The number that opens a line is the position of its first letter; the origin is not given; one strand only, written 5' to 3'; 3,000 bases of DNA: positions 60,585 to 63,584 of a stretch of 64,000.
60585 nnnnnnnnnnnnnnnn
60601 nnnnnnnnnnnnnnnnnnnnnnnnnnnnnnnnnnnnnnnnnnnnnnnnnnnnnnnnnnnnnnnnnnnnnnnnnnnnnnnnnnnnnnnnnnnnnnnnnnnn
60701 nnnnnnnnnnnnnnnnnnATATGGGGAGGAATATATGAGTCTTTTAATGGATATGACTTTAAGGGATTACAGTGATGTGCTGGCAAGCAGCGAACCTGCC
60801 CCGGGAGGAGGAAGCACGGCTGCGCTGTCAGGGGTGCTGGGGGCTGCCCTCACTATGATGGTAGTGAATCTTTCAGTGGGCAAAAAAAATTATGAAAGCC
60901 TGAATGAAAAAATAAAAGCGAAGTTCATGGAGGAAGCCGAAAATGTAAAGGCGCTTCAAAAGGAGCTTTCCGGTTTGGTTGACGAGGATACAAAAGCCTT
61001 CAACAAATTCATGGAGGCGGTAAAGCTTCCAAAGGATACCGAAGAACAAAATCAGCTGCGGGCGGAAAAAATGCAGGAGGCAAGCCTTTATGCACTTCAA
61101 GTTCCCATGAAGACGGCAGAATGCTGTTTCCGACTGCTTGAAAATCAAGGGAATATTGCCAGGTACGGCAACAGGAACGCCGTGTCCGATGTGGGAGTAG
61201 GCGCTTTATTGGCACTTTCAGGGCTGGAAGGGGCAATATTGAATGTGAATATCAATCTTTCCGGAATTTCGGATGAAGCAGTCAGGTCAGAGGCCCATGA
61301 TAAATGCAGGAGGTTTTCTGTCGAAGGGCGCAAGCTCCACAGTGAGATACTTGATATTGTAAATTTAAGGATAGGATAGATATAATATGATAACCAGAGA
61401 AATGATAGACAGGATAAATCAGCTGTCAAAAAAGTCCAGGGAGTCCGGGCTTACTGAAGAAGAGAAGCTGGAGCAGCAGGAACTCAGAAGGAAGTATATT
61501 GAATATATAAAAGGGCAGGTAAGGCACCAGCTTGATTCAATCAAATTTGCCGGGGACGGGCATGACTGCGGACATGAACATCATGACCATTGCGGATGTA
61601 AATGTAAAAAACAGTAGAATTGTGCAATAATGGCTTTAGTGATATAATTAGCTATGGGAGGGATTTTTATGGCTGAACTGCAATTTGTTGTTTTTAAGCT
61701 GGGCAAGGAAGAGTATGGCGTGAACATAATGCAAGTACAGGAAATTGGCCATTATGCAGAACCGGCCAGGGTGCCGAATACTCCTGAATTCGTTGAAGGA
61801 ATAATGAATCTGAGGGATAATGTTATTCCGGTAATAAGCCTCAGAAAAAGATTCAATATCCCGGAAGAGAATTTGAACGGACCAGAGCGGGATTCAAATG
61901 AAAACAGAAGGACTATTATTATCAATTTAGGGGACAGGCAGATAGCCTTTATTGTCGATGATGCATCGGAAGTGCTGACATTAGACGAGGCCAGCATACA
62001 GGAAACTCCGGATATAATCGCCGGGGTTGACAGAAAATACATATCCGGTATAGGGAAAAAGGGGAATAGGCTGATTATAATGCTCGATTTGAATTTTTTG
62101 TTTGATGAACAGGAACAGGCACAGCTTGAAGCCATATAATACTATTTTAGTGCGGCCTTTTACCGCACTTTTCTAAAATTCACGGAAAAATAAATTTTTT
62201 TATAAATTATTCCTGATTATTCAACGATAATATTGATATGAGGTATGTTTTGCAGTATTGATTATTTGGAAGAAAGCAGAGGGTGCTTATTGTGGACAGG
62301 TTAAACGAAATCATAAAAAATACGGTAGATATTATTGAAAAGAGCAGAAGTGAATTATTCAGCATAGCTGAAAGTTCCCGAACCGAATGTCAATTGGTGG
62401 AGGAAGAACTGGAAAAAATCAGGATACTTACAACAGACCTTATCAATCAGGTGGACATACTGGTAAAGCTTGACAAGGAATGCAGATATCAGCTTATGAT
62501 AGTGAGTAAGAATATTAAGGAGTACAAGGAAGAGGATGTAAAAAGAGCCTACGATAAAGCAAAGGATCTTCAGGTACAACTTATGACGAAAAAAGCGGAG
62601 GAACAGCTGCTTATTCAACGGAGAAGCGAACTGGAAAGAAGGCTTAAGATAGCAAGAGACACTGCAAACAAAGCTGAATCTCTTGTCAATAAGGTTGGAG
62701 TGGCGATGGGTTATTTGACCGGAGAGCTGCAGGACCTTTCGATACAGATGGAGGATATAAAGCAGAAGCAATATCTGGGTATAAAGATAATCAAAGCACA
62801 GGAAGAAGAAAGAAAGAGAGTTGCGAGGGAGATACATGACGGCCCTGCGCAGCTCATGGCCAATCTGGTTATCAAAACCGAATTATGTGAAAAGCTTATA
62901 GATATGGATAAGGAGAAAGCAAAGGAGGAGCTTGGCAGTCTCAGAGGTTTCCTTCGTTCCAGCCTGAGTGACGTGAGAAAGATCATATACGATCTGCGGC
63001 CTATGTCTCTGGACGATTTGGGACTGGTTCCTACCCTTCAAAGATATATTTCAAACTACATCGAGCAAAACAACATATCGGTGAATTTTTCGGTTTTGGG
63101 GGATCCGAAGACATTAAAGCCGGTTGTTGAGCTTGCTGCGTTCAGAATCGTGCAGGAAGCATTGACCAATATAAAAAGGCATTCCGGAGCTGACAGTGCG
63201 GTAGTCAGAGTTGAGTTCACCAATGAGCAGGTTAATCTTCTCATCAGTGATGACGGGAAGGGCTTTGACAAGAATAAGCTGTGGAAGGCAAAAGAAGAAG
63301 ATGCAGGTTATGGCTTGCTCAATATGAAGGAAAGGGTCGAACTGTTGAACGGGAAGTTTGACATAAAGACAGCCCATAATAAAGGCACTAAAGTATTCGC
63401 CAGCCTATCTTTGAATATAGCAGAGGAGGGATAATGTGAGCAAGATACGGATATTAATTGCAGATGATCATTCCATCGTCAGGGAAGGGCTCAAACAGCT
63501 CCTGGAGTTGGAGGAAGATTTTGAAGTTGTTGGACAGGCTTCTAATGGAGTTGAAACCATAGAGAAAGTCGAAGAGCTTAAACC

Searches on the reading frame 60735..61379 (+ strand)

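Call 63: search_protein_families(library=pfam, proteins=[window:60735-61379:+], max_evalue=0.001)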
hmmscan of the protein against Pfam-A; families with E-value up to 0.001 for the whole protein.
window:60735-61379:+ (214 aa): 1 family
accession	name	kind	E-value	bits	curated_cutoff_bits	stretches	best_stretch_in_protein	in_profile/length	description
PF04961.17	FTCD_C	-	1.9e-64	217.1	24.5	1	8-192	1-181/182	Formiminotransferase-cyclodeaminase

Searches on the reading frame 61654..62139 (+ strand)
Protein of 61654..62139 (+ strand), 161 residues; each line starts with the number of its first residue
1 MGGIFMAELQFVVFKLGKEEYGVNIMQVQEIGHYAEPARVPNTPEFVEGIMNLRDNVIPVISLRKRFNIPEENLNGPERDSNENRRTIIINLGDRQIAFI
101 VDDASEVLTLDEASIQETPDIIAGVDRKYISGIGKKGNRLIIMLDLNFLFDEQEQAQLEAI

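Call 63: search_protein_families(library=pfam, proteins=[window:61654-62139:+], max_evalue=0.001)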
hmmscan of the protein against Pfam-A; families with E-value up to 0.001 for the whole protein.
window:61654-62139:+ (161 aa): 1 family
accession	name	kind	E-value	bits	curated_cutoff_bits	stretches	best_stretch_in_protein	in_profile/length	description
PF01584.24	CheW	-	4.7e-37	127.1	23.5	1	10-153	1-137/138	CheW-like domain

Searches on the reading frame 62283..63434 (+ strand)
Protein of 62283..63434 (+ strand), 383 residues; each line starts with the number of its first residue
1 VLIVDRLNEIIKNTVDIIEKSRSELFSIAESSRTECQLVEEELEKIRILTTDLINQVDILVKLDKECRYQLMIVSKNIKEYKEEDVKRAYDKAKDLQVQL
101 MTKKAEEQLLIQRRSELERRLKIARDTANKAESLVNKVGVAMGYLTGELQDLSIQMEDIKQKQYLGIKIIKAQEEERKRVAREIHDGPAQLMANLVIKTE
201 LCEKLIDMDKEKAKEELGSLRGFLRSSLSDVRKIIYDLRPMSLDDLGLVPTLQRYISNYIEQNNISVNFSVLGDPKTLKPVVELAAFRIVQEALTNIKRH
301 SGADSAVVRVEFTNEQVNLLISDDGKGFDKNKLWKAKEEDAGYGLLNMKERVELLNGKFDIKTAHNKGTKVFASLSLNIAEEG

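Call 63: search_protein_families(library=pfam, proteins=[window:62283-63434:+], max_evalue=0.001)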
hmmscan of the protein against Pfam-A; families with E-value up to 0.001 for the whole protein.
window:62283-63434:+ (383 aa): 4 families
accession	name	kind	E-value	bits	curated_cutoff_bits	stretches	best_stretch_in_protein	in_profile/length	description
PF05384.16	DegS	-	2.3e-49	167.3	27.6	1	8-166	1-159/159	Sensor protein DegS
PF07730.19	HisKA_3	-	2.1e-17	63.9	24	1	176-242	1-67/68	Histidine kinase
PF02518.31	HATPase_c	-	1.4e-12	48.5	26.4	1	284-377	4-109/111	Histidine kinase-, DNA gyrase B-, and HSP90-like ATPase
PF13581.12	HATPase_c_2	-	2.1e-05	25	27.4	1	289-353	35-110/127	Histidine kinase-like ATPase domain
